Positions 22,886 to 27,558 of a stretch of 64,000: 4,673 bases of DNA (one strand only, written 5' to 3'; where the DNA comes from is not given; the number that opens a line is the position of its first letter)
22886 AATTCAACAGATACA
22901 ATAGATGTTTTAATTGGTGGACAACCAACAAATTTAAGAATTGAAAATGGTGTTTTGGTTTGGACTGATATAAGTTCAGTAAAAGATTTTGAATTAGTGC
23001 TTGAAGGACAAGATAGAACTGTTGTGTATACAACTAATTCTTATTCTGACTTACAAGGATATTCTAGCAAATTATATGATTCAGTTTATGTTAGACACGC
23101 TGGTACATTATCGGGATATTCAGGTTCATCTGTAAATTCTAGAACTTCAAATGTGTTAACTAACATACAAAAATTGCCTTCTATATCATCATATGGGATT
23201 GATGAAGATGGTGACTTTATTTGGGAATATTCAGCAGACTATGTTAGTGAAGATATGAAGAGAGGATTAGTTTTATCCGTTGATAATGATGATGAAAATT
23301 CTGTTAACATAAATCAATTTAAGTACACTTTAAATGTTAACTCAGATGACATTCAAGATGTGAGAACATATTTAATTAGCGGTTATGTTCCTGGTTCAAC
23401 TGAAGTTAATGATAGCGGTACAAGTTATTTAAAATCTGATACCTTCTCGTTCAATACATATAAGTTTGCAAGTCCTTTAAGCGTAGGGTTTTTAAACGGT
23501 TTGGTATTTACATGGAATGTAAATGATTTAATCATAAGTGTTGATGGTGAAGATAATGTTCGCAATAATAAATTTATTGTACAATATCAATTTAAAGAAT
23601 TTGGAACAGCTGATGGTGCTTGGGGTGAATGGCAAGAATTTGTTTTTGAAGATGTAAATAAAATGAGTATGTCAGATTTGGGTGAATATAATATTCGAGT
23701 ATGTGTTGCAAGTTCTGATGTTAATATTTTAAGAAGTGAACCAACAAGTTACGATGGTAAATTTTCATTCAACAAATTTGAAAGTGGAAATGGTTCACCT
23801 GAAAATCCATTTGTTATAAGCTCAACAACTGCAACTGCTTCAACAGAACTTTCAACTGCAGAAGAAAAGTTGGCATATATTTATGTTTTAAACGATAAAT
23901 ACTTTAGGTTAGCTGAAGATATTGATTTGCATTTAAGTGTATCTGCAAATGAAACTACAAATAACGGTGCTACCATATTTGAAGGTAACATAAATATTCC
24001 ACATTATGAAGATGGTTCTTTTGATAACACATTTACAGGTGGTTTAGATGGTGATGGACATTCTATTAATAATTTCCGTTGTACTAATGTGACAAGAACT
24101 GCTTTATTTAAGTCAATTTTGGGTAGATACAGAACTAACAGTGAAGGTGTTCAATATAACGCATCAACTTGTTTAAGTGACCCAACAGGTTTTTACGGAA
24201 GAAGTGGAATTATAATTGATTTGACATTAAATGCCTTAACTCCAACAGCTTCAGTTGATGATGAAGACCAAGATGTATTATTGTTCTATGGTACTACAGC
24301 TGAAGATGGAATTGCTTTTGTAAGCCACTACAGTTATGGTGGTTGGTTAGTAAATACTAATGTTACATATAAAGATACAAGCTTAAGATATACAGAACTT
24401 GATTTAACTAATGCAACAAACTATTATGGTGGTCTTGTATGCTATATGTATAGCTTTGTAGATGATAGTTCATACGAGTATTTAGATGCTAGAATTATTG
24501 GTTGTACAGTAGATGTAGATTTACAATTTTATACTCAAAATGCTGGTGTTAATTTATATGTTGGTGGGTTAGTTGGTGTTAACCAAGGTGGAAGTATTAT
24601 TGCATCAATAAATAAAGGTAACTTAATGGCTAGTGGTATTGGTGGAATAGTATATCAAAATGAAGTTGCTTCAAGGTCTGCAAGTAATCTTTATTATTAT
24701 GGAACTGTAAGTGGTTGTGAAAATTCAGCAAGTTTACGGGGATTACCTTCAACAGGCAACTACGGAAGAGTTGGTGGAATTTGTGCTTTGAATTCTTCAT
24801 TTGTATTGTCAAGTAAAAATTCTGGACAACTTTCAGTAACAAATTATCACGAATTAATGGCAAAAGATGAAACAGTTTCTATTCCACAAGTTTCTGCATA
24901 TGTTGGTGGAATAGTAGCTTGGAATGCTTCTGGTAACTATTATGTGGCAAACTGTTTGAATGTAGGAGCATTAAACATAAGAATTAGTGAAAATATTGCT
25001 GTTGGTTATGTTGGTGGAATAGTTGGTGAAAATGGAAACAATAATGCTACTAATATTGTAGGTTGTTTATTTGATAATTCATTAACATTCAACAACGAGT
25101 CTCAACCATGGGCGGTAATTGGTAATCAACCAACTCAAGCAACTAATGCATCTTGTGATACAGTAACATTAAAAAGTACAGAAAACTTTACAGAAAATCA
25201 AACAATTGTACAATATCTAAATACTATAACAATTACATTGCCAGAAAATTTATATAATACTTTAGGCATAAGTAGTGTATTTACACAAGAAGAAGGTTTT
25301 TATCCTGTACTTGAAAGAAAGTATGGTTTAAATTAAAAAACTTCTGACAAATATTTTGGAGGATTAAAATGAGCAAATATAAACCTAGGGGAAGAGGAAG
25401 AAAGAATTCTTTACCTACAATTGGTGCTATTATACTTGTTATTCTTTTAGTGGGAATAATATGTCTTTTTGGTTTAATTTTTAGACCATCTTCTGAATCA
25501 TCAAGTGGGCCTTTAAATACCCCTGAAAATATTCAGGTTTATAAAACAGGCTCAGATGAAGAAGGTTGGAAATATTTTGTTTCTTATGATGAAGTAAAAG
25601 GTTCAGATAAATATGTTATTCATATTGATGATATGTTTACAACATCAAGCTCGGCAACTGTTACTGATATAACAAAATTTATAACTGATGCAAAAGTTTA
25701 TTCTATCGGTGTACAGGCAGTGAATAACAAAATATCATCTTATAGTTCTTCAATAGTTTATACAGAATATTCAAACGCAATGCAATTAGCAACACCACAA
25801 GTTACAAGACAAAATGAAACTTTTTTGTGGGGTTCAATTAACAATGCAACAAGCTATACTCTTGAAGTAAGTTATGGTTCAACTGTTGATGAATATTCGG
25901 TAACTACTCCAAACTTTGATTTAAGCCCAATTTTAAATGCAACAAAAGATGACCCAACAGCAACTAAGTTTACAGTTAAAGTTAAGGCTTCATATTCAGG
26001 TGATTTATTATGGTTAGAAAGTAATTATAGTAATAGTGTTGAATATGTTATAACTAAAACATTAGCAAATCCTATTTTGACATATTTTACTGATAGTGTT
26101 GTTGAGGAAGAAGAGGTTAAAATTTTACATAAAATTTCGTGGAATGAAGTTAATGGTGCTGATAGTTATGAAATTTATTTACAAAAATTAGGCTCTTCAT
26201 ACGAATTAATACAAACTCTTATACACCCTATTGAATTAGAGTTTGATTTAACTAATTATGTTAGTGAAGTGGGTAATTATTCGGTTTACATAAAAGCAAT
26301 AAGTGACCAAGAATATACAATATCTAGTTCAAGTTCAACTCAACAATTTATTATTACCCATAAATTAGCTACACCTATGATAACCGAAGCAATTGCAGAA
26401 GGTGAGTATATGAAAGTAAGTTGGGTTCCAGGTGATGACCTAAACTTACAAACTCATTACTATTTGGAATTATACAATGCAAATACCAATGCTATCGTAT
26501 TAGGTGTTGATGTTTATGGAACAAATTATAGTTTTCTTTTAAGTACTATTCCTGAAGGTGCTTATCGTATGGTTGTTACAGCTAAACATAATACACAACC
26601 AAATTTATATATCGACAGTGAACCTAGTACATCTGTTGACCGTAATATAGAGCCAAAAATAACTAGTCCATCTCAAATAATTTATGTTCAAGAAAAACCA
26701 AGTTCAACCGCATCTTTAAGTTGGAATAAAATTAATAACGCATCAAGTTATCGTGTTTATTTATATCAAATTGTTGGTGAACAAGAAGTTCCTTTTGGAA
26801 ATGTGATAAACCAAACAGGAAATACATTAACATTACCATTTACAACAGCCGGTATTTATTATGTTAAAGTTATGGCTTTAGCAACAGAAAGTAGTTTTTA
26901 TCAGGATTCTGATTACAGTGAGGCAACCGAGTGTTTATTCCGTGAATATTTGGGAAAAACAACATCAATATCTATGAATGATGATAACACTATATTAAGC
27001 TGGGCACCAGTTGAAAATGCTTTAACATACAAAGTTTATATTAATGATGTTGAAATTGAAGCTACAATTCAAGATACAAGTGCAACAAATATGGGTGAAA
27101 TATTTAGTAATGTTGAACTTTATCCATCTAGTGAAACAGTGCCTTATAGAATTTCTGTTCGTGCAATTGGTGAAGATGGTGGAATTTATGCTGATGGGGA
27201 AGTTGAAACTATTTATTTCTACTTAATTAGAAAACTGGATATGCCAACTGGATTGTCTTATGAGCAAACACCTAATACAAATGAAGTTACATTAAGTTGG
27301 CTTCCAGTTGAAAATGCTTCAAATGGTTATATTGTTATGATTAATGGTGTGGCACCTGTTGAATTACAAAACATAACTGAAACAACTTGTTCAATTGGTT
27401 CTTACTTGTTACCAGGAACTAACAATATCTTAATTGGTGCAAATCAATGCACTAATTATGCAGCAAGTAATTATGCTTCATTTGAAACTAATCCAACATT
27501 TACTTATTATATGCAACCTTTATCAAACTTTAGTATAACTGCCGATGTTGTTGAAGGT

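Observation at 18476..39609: Two-gene operon encoding 2,286-aa and 4,746-aa surface proteins built from dozens of diverged FN3-like modules (21 kb, one third of the window)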

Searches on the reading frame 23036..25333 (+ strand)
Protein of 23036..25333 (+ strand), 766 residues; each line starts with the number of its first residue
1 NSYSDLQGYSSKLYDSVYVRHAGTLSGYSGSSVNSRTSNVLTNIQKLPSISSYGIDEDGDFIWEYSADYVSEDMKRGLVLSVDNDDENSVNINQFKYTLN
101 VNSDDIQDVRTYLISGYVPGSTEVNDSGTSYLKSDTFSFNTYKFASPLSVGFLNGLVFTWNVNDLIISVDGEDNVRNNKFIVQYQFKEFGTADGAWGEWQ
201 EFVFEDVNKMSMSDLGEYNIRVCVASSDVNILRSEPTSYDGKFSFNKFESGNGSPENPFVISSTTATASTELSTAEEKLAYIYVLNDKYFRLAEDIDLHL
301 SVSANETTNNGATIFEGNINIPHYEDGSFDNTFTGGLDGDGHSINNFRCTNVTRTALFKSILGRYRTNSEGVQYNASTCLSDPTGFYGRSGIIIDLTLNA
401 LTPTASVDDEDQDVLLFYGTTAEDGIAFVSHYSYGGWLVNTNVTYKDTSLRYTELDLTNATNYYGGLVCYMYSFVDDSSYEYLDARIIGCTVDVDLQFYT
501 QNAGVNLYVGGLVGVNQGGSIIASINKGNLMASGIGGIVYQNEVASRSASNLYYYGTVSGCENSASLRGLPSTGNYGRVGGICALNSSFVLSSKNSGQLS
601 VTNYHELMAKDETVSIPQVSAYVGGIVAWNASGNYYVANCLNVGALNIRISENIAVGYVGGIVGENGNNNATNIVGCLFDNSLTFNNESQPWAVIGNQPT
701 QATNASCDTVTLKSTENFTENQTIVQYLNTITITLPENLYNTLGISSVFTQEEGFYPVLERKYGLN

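Call 11: search_protein_families(library=pfam, proteins=[window:23036-25333:+], max_evalue=5)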
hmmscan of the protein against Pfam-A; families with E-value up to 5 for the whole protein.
window:23036-25333:+ (766 aa): 3 families
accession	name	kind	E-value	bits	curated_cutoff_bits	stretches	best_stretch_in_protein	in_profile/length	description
PF07581.17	Glug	-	0.14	13.1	20.5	2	506-526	2-23/28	The GLUG motif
PF08781.15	DP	-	0.14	12.5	24.7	1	258-298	60-99/138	Transcription factor DP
PF18129.7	SH3_12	-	0.17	12.3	26.2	0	647-682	11-43/69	Xrn1 SH3-like domain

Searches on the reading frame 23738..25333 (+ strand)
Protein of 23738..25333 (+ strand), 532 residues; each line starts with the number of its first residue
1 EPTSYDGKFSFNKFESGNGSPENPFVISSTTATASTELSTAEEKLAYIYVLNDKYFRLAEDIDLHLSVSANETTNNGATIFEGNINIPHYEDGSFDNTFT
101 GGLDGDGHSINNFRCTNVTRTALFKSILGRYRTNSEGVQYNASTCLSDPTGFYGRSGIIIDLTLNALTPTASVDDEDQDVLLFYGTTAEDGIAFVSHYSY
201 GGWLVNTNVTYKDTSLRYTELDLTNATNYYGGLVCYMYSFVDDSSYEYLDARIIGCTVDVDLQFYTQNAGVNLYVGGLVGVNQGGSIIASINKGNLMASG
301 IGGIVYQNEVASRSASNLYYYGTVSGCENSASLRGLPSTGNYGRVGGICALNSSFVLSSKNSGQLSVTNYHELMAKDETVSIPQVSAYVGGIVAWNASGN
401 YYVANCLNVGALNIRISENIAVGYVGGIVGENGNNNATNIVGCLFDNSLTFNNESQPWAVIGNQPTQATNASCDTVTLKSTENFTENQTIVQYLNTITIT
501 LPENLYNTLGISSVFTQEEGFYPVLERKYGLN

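Call 51: search_solved_structures(query=window:23738-25333:+, max_evalue=1, show_alignments=1)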
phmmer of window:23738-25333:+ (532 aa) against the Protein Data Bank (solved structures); distinct sequences matched with E-value up to 1: 0.

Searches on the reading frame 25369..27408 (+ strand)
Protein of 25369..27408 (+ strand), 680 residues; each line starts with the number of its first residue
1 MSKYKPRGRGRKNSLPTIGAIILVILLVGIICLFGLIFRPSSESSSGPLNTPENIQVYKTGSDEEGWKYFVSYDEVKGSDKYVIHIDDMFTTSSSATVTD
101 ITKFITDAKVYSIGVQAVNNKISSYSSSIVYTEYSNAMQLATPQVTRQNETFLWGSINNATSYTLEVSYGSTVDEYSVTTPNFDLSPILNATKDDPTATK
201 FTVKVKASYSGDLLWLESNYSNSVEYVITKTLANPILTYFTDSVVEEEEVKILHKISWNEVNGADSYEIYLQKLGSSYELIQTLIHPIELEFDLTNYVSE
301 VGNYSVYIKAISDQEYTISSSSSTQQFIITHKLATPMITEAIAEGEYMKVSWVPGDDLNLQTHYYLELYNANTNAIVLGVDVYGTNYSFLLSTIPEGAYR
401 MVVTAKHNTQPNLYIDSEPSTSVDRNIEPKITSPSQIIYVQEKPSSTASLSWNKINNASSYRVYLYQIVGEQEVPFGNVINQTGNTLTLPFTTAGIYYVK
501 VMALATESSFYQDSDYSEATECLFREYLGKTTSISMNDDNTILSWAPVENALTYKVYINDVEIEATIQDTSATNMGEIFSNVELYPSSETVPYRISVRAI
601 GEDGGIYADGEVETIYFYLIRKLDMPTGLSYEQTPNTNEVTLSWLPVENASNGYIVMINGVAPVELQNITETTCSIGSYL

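Call 11: search_protein_families(library=pfam, proteins=[window:25369-27408:+], max_evalue=5)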
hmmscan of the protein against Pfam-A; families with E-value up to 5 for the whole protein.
window:25369-27408:+ (680 aa): 4 families
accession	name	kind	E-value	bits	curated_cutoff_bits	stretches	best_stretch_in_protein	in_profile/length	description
PF21910.2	GH85_C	-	1e-06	29.5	27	2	255-281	20-46/95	GH85 endohexosaminidases, C-terminal domain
PF25523.1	Ig_RIMBP2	-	0.065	13.7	27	0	626-660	6-49/105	RIMBP2-like, immunoglobulin-like domain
PF06105.17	Aph-1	-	0.15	11.9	25.6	1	301-356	132-186/231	Aph-1 protein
PF18676.6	MBG_2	-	0.22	12.6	25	0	299-322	45-68/72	MBG domain (YGX type)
